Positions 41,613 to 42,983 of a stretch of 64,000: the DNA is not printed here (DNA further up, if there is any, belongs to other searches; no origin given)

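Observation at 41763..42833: Pentameric ligand-gated ion channel homolog directly downstream of the lanthipeptide protease gene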

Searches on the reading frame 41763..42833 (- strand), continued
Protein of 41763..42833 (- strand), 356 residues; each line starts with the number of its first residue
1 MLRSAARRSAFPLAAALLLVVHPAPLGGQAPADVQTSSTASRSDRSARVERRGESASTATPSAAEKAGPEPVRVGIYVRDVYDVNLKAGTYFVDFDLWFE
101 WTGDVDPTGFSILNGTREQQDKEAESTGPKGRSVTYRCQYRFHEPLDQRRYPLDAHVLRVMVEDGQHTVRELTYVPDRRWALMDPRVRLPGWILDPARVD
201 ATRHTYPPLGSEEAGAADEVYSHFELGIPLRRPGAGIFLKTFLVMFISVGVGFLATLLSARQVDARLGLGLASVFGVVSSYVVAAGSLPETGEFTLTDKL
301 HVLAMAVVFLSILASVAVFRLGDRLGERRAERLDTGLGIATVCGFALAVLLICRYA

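Call 46: search_solved_structures(query=A1, max_evalue=1.2e-23, show_alignments=5)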
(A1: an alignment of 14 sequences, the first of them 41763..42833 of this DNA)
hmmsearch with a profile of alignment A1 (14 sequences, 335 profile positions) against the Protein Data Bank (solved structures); distinct sequences matched with E-value up to 1.2e-23: 6.
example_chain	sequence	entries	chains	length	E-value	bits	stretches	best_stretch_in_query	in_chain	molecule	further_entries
6cdu_A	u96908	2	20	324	1.5e-27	99.5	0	115-324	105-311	chimeric alpha1GABAA receptor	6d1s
5osa_A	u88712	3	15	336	2.4e-25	92.2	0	111-324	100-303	Proton-gated ion channel,Gamma-aminobutyric acid receptor subunit alpha-1,Gamma-aminobutyr | Proton-gated ion channel,Gamma-aminobutyric acid receptor subunit a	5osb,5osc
4x5t_A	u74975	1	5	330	5.3e-25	91.1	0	111-327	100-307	Proton-gated ion channel,GLRA1 protein,GLRA1 protein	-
6f0u_A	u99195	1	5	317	1e-23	86.8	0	111-333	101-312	Proton-gated ion channel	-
3tlt_A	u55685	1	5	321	1.1e-23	86.8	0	111-333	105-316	Glr4197 protein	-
6hz3_A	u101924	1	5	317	1.1e-23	86.7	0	111-333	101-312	Proton-gated ion channel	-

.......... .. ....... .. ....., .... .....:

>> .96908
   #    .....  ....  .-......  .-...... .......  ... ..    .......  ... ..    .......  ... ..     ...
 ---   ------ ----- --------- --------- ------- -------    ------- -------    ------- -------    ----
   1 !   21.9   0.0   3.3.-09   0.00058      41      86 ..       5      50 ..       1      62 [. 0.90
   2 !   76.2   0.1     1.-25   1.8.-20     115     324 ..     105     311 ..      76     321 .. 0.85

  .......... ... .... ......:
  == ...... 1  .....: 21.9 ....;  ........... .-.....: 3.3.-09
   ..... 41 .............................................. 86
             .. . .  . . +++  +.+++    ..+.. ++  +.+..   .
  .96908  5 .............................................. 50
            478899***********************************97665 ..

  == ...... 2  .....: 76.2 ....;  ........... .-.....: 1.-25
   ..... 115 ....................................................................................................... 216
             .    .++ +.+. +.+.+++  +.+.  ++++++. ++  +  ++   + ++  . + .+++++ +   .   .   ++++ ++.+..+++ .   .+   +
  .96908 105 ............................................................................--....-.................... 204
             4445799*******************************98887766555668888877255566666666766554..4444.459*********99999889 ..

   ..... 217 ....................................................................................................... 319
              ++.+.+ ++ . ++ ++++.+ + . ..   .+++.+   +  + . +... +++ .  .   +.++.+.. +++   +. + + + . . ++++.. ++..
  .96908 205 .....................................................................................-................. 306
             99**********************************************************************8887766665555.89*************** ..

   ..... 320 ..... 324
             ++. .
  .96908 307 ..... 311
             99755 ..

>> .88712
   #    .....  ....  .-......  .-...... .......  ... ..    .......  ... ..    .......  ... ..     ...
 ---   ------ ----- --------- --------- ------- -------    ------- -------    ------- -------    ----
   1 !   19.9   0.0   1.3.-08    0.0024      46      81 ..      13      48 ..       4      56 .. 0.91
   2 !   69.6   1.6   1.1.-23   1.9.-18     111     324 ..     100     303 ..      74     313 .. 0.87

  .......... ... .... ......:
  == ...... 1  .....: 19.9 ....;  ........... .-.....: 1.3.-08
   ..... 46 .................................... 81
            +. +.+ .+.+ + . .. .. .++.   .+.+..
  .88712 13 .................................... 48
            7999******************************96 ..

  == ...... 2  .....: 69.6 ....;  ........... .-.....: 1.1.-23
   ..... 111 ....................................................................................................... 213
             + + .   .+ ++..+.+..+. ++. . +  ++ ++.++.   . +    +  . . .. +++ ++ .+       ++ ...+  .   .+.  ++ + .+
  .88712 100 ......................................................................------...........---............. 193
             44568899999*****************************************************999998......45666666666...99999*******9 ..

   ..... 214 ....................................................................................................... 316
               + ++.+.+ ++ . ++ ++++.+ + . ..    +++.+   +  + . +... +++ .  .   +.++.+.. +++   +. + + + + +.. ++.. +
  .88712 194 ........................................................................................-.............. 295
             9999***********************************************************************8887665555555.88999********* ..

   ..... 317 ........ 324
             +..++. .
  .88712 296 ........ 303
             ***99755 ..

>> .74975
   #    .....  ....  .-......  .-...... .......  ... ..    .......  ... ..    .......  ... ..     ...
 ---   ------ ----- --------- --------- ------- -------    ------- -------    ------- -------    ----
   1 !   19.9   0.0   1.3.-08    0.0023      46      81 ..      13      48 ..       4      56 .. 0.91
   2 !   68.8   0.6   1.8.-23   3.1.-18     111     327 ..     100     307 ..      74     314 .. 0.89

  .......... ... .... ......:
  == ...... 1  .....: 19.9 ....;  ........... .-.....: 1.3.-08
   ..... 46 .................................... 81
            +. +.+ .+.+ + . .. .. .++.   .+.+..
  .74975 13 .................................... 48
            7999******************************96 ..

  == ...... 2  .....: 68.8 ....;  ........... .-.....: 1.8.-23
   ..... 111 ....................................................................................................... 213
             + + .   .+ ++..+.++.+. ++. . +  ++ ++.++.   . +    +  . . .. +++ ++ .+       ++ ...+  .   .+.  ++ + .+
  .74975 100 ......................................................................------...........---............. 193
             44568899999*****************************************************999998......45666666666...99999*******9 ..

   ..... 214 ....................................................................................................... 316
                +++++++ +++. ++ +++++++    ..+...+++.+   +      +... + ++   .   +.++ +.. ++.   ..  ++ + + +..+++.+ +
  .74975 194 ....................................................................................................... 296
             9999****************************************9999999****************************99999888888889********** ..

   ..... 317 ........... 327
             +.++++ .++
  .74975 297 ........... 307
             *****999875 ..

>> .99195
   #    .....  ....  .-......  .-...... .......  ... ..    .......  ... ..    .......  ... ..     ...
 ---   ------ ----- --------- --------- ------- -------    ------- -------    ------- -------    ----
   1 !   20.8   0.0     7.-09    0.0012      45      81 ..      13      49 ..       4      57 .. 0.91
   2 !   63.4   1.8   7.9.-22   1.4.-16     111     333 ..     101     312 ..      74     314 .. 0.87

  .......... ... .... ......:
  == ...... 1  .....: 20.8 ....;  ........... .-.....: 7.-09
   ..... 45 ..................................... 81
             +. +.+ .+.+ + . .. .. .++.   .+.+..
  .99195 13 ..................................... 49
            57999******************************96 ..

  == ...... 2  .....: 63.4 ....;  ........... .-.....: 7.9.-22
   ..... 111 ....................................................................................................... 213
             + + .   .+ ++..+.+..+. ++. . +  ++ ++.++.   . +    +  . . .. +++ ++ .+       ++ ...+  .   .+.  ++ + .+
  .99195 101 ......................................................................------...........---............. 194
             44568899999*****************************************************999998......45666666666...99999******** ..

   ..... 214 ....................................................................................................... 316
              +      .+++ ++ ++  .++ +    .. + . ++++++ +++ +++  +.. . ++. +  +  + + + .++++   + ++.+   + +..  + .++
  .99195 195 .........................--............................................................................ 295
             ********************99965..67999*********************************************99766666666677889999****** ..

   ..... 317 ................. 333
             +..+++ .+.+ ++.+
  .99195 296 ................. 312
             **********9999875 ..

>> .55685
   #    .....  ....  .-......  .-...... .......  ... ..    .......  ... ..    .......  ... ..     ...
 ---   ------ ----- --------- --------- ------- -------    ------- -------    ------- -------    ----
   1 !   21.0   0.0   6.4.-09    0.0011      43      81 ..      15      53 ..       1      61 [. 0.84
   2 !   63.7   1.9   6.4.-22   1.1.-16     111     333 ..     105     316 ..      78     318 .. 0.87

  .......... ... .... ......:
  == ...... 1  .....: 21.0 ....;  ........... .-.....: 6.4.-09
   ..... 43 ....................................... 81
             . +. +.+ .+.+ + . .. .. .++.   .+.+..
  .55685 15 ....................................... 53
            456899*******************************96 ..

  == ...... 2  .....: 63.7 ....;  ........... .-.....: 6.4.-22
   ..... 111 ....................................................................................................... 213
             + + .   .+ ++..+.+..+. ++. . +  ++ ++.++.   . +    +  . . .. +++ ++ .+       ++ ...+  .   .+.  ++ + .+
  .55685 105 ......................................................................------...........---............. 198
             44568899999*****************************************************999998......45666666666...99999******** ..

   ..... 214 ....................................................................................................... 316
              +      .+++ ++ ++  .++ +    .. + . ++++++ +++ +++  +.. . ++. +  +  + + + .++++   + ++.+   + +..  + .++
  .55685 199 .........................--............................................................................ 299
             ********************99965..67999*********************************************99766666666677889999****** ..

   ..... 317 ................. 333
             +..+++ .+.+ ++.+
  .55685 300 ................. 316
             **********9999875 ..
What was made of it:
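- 41766..42137 (-): aa 233-356, four-helix transmembrane domain (M1 236-257, M2 263-287, M3 296-325, M4 327-355) with only a very short M3-M4 link. Aligned to the TMDs of GLIC, GABA-A α1 and GlyR α1 (call 46).
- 41973..42047 (-): M2 pore helix: D264 (−2′), A265 (−1′), R266 (0′), G268 (2′), A272 (6′), F275 (9′), S279 (13′). Register taken from the HMM alignment to GLIC (YEAN aligns with VDAR) and to GABA-A α1 (PAR aligns with DAR) (call 46).
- On pLGIC / Pro-loop receptor superfamily: The motif aligns to GLIC YPFD (call 46). R232 aligns with GLIC R192 (call 46). V244 aligns with GLIC P204 and GABA-A α1 YLP (call 46).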

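Call 51: search_protein_families(library=ncbifam, proteins=[window:41763-42833:-], max_evalue=0.01)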
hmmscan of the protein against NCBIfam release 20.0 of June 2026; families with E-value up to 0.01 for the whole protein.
window:41763-42833:- (356 aa): 2 families
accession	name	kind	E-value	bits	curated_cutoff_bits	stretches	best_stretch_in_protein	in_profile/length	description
NF033918.0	LGIC_1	subfamily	2.4e-09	37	500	1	145-334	105-295/305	ligand-gated ion channel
TIGR00860.1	LIC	subfamily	0.00011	21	280.2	1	146-322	161-331/462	cation transporter family protein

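Call 59: search_protein_families(library=pfam, alignment_id=A2, max_evalue=0.001)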
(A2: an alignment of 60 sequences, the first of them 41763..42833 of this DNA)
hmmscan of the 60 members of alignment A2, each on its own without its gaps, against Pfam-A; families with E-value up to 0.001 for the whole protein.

A. member 1, window:41763-42833:- (356 aa): 1 family
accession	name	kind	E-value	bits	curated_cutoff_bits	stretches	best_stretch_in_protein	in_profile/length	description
PF06197.19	DUF998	-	0.00011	22.4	30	1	243-352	43-154/184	Protein of unknown function (DUF998)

B. families by the number of members that match (of 60 scanned): 3 families
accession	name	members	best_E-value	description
PF02931.28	Neur_chan_LBD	20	1.5e-07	Neurotransmitter-gated ion-channel ligand binding domain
PF02932.22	Neur_chan_memb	8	2.6e-09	Neurotransmitter-gated ion-channel transmembrane region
PF06197.19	DUF998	5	4.3e-09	Protein of unknown function (DUF998)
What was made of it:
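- On pLGIC / Pro-loop receptor superfamily: Of 60 clade members, 20 hit PF02931 and 8 hit PF02932 at E ≤ 1e-3 (call 59), so this reflects model sensitivity.
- Checked: In addition, 20 of 60 family members do hit PF02931 (call 59).
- Of 60 sampled, 20 hit PF02931 and 8 hit PF02932 (call 59).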
